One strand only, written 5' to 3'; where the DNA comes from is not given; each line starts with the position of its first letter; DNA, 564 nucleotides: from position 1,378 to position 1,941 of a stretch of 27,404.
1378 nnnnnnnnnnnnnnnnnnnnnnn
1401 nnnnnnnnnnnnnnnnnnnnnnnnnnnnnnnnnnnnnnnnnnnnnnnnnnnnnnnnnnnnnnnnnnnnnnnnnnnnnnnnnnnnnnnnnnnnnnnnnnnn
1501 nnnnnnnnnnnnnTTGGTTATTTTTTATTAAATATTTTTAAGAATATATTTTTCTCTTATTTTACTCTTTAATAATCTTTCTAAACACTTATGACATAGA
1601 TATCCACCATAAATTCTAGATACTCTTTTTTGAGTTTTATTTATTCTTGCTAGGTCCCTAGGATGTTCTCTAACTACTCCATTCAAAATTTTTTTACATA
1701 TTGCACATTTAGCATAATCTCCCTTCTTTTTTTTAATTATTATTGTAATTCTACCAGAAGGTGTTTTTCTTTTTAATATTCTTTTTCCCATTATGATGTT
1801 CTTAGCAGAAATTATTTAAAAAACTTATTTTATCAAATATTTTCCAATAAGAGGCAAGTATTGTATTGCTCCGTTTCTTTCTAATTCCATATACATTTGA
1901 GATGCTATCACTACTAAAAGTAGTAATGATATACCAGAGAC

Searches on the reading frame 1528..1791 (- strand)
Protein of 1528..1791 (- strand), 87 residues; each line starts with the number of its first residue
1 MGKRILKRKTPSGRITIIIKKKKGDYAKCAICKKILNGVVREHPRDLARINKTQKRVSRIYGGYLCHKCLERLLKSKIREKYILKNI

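Call 54: search_protein_families(library=pfam, proteins=[window:1528-1791:-], max_evalue=0.01)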
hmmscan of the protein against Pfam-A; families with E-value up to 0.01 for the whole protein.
window:1528-1791:- (87 aa): 3 families
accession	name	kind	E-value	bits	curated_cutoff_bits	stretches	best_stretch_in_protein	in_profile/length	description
PF01199.23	Ribosomal_L34e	-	5.6e-21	75.1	27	1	4-77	19-92/94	Ribosomal protein L34e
PF23550.1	zf_Tbcl_Rhp7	-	0.0028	17.6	27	0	62-73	26-37/39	DNA repair protein rhp7 treble clef domain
PF10764.14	Gin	-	0.0095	16.4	27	0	58-80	12-34/45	Inhibitor of sigma-G Gin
